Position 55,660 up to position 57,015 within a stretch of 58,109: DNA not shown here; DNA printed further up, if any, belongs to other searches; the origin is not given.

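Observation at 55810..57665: Tightly coupled Fic plus Abi_C/HEPN-like gene pair: candidate undescribed toxin/abortive-infection module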

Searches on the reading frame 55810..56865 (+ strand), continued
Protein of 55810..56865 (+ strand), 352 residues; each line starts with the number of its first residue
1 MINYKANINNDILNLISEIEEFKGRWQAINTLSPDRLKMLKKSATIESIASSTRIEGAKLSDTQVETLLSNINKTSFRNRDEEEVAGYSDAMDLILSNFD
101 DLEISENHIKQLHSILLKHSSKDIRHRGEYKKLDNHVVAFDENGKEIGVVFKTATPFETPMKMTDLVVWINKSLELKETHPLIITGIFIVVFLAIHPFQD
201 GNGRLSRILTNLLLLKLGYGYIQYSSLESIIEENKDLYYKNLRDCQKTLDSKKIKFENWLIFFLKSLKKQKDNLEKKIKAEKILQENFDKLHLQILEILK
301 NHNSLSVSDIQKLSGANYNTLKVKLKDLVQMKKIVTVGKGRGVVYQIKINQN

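Call 55: find_encoding_contigs(protein=P0107, flank=4000, max_places=3)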
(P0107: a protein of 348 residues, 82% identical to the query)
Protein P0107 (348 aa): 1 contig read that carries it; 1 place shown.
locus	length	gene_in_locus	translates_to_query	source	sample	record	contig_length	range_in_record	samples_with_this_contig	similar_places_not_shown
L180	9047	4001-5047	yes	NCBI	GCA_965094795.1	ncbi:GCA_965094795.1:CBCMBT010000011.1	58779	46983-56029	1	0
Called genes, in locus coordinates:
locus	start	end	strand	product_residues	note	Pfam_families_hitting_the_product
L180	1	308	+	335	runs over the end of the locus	PF00515:TPR_1 (faint), PF07719:TPR_2 (faint), PF13181:TPR_8 (faint), PF13371:TPR_9 (faint), PF13414:TPR_11 (faint), PF14559:TPR_19 (faint)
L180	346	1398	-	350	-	PF08240:ADH_N, PF01262:AlaDh_PNT_C (weak), PF02826:2-Hacid_dh_C (faint), PF00107:ADH_zinc_N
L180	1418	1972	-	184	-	PF02659:Mntp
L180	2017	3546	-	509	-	-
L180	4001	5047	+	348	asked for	PF02661:Fic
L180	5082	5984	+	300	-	-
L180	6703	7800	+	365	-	PF04551:GcpE, PF26540:GcpE_C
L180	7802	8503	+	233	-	PF01209:Ubie_methyltran, PF13489:Methyltransf_23, PF13847:Methyltransf_31, PF08241:Methyltransf_11, PF08242:Methyltransf_12 (weak), PF13649:Methyltransf_25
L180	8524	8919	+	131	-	PF13174:TPR_6 (faint), PF14559:TPR_19 (weak)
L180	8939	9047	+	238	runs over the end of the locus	PF04333:MlaA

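Call 56: find_encoding_contigs(protein=P0132, flank=4000, max_places=3)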
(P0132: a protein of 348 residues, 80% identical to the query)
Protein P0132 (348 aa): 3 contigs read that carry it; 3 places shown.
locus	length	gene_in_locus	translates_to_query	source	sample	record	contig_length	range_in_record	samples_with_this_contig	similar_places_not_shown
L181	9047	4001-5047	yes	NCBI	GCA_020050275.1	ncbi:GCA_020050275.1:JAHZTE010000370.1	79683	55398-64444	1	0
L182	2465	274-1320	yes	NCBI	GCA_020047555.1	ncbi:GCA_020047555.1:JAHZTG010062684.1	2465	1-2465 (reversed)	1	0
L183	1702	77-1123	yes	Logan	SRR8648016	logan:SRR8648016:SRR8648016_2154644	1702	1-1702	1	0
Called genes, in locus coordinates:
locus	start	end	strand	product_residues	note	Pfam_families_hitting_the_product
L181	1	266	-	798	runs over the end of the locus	PF27097:VirB4_TrbE_N, PF19044:P-loop_TraG (faint), PF03135:CagE_TrbE_VirB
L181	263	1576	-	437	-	PF00285:Citrate_synt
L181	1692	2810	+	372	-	PF00764:Arginosuc_synth (weak), PF03054:tRNA_Me_trans, PF06508:QueC (weak), PF20259:tRNA_Me_trans_M, PF20258:tRNA_Me_trans_C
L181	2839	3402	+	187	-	-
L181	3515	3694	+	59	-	-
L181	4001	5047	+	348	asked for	PF02661:Fic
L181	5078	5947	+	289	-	PF01909:NTP_transf_2 (faint), PF18765:Polbeta, PF05168:HEPN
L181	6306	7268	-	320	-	-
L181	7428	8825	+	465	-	PF02463:SMC_N (faint), PF13175:AAA_15, PF13304:AAA_21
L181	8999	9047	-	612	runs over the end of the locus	PF00009:GTP_EFTU, PF03144:GTP_EFTU_D2, PF14492:EFG_III (weak), PF00679:EFG_C, PF06421:LepA_C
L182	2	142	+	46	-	?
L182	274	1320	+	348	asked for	PF02661:Fic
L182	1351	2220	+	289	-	PF01909:NTP_transf_2 (faint), PF18765:Polbeta, PF05168:HEPN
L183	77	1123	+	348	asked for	PF02661:Fic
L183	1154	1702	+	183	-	?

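Call 58: search_solved_structures(query=window:55810-56865:+, max_evalue=0.00001, show_alignments=1)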
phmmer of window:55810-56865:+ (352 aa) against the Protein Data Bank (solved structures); distinct sequences matched with E-value up to 0.00001: 20.
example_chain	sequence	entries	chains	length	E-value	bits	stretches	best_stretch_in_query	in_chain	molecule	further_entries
8uqu_A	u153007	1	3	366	9.4e-40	140.2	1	18-344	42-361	Fido domain-containing protein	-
3cuc_A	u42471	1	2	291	1.2e-19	74.1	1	16-226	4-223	Protein of unknown function with a Fic domain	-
4rgl_A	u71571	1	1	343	3.7e-12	49.5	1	8-251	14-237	Filamentation induced by cAMP protein Fic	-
4x2e_A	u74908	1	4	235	9.8e-10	41.5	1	51-245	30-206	Fic family protein putative filamentation induced by cAMP protein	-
4x2c_A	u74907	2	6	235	7.6e-09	38.6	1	54-245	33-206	Fic family protein putative filamentation induced by cAMP protein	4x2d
8cil_A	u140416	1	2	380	2.5e-08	36.9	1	158-269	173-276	Fic family protein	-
6i7j_A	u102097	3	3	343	3.5e-08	36.4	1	156-223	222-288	Adenosine monophosphate-protein transferase FICD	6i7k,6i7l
6i7g_A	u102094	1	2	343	3.7e-08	36.3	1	156-223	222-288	Adenosine monophosphate-protein transferase FICD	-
4u04_A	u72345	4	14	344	3.7e-08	36.3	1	156-223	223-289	Adenosine monophosphate-protein transferase FICD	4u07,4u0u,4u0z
9yz5_A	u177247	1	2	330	3.9e-08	36.3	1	156-223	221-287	Protein adenylyltransferase FICD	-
6i7h_A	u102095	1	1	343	3.9e-08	36.2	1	156-223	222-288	Adenosine monophosphate-protein transferase FICD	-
6i7i_A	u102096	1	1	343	3.9e-08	36.2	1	156-223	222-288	Adenosine monophosphate-protein transferase FICD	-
4u0s_A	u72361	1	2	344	4.2e-08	36.2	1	156-223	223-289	Adenosine monophosphate-protein transferase FICD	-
6zmd_B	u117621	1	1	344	4.7e-08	36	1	156-222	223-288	Protein adenylyltransferase FICD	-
7cb8_A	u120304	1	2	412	8.1e-07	31.9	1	84-240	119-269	Fic-domain containing protein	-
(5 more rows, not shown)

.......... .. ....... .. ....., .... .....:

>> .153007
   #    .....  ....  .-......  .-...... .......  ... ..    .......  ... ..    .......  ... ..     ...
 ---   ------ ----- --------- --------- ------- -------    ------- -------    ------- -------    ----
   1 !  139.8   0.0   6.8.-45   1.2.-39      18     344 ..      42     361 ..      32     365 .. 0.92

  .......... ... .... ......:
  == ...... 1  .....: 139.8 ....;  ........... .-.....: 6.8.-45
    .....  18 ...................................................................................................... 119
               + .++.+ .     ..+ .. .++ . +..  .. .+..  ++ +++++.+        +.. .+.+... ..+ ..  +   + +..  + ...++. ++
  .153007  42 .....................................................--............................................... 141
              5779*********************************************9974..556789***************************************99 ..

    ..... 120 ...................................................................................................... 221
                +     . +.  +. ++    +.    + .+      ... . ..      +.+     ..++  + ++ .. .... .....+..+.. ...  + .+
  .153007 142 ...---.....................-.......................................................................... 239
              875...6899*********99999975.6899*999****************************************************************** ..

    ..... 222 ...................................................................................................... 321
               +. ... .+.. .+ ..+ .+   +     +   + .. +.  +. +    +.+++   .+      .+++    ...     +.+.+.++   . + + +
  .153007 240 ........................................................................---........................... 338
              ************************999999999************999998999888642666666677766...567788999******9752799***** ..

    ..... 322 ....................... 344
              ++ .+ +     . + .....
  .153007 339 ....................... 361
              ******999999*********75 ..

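Call 61: search_protein_families(library=pfam, proteins=[L177:5097-5657:+, L177:5718-6287:+, L180:5082-5981:+, L181:5078-5944:+, L173:1719-2111:+, L170:5956-6303:+, L081:6163-7017:+, L086:6057-6425:+, L173:2129-4549:+], max_evalue=0.1)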
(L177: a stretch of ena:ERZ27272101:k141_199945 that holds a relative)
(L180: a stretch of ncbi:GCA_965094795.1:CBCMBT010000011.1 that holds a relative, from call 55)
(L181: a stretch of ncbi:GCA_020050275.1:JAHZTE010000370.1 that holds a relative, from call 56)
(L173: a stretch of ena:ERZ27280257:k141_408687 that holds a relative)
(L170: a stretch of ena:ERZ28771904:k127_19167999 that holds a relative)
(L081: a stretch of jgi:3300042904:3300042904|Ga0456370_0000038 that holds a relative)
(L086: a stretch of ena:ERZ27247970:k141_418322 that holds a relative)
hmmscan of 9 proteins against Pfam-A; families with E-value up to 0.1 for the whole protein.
L177:5097-5657:+ (187 aa): 6 families
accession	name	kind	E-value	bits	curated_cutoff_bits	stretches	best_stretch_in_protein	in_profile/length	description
PF13248.11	Zn_ribbon_3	-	0.0015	18.4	27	1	5-27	3-25/26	zinc-ribbon domain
PF12773.13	DZR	-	0.0062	17.1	27.3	1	5-25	25-45/45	Double zinc ribbon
PF13240.11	Zn_Ribbon_1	-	0.011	16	25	1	7-25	2-20/23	zinc-ribbon domain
PF01155.25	HypA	-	0.065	13.7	28.9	1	5-28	71-96/112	Hydrogenase/urease nickel incorporation, metallochaperone, hypA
PF17032.10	Zn_ribbon_15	-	0.087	14.1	28.9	1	6-25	54-73/73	zinc-ribbon family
PF10571.15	UPF0547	-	0.095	13.3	29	0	7-25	3-21/26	Uncharacterised protein family UPF0547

L177:5718-6287:+ (190 aa): 0 families

L180:5082-5981:+ (300 aa): 3 families
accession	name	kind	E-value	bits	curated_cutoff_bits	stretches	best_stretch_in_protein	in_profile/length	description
PF11185.13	DUF2971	-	0.0015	20.2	22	1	98-221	1-89/89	Protein of unknown function (DUF2971)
PF15633.11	Tox-ART-HYD1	-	0.0055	17.7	25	1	6-25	1-20/97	HYD1 signature containing ADP-ribosyltransferase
PF17727.6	CtsR_C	-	0.0076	16.9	23.8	0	161-195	9-44/72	CtsR C-terminal dimerization domain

L181:5078-5944:+ (289 aa): 4 families
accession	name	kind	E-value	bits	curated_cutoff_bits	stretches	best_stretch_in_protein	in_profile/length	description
PF05168.19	HEPN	-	2.3e-14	54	22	1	151-273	2-116/117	HEPN domain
PF18765.7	Polbeta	-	1.4e-08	35.3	26.9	1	18-127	2-91/93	Polymerase beta, Nucleotidyltransferase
PF01909.29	NTP_transf_2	-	8.8e-07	29.7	21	1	28-49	13-33/93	Nucleotidyltransferase domain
PF18144.7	SMODS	-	0.071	13.8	26.5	0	21-75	36-88/164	Second Messenger Oligonucleotide or Dinucleotide Synthetase domain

L173:1719-2111:+ (131 aa): 1 family
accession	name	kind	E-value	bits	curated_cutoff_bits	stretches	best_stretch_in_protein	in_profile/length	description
PF11535.13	Calci_bind_CcbP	-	2.9e-38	131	21.5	1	21-125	1-105/105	Calcium binding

L170:5956-6303:+ (116 aa): 1 family
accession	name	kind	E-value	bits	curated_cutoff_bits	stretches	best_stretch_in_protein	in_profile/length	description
PF04647.20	AgrB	-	0.0093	15.8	23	1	10-57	98-151/185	Accessory gene regulator B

L081:6163-7017:+ (285 aa): 3 families
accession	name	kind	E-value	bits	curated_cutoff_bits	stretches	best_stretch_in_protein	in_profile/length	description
PF13687.11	DUF4153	-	0.017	14.7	27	1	27-112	74-152/373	Domain of unknown function (DUF4153)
PF21637.2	DUF6856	-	0.077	13.4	24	0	202-261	105-154/206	Family of unknown function (DUF6856)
PF14931.11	IFT20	-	0.096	13.3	27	0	161-198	55-92/119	Intraflagellar transport complex B, subunit 20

L086:6057-6425:+ (123 aa): 0 families

L173:2129-4549:+ (807 aa): 7 families
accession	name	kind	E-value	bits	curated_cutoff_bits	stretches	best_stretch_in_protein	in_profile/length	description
PF22548.2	AEP-TOTE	-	4.4e-101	337.7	27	1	60-297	1-229/230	TOTE conflict system, Archaeo-Eukaryotic Primase domain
PF04851.21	ResIII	-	1.2e-23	84.2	22.5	1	445-587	3-163/164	Type III restriction enzyme, res subunit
PF00270.35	DEAD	-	9.3e-11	42.2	26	1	447-588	1-162/167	DEAD/DEAH box helicase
PF12687.12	DUF3801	-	0.0053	17.2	24.1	1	169-203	44-78/131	Protein of unknown function (DUF3801)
PF00271.37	Helicase_C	-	0.017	15.8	23.5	0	669-767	15-109/110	Helicase conserved C-terminal domain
PF01920.25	Prefoldin_2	-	0.034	14.6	27.6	1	6-39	69-102/106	Prefoldin subunit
PF10481.14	CENP-F_N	-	0.094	12.8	37.7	0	7-42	96-131/304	Cenp-F N-terminal domain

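Call 62: search_protein_families(library=padloc, proteins=[L177:5097-5657:+, L177:5718-6287:+, L180:5082-5981:+, L181:5078-5944:+, L173:1719-2111:+, L170:5956-6303:+, L081:6163-7017:+, L086:6057-6425:+, L173:2129-4549:+], max_evalue=0.01)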
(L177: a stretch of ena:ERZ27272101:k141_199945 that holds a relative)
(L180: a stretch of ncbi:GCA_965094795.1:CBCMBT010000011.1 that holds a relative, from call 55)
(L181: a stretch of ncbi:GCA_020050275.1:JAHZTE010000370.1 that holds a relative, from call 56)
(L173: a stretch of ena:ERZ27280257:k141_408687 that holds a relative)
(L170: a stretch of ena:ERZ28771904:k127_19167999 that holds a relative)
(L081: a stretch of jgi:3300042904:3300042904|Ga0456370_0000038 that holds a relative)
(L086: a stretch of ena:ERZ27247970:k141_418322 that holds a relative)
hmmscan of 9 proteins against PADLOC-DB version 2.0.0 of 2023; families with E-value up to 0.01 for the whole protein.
L177:5097-5657:+ (187 aa): 0 families

L177:5718-6287:+ (190 aa): 0 families

L180:5082-5981:+ (300 aa): 1 family
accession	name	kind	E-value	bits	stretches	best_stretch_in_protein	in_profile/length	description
PDLC04993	PDC-S31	-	5.7e-05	20.5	1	139-252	88-207/245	-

L181:5078-5944:+ (289 aa): 5 families
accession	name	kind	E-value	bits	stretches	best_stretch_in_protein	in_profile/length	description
PDLC04903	PDC-S09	-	4.1e-08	31.5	1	18-122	13-107/108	-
PDLC04904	PDC-S09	-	0.00011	20.3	0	13-50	9-45/104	-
PDLC04906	PDC-S09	-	0.00019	19.7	1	29-75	23-58/98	-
PDLC04902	PDC-S09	-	0.00056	18.2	0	28-80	19-61/97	-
PDLC04907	PDC-S09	-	0.00075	17.6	1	10-49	8-46/114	-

L173:1719-2111:+ (131 aa): 0 families

L170:5956-6303:+ (116 aa): 0 families

L081:6163-7017:+ (285 aa): 0 families

L086:6057-6425:+ (123 aa): 0 families

L173:2129-4549:+ (807 aa): 14 families
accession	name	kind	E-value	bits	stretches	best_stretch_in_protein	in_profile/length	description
PDLC01465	PrimPol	-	9.2e-92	305.5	1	54-373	15-275/276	"CAS-I,CAS-II,CAS-III,CAS-IV,CAS-V,CAS-VI; associated"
PDLC01101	PrimPol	-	1.2e-25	88.2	1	171-295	218-334/490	adaptation polymerase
PDLC03658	mREase_IV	-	1.8e-14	50.4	1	460-781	242-559/953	Type IV methyl-directed restriction enzyme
PDLC03659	mREase_IV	-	1.3e-10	37.8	1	461-781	240-567/945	Type IV methyl-directed restriction enzyme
PDLC02707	PbeA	-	1.5e-10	38.3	1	446-589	253-416/672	PbeA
PDLC02704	PbeA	-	1e-08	32.2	1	551-637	384-449/682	PbeA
PDLC03746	RT_UG10_large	-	1.2e-07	28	1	165-289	85-193/1688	DRT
PDLC02621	DrmD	-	1.2e-05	21.7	1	674-785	526-641/1040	DrmD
PDLC00201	HamB2|HamB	-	7.3e-05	19.3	1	446-492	104-150/721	DEAD-box helicase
PDLC02706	PbeA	-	0.00019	18.1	1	460-589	285-434/722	PbeA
PDLC02572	DrmA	-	0.00047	16.2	1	675-783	525-637/1043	DrmA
PDLC00180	HamB1|HamB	-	0.00077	16.1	1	446-492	101-147/709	DEAD-box helicase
PDLC03747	RT_UG10_small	-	0.0015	15.3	1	171-279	91-195/824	DRT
PDLC02703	PbeA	-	0.0025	14.5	1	448-508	249-314/626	PbeA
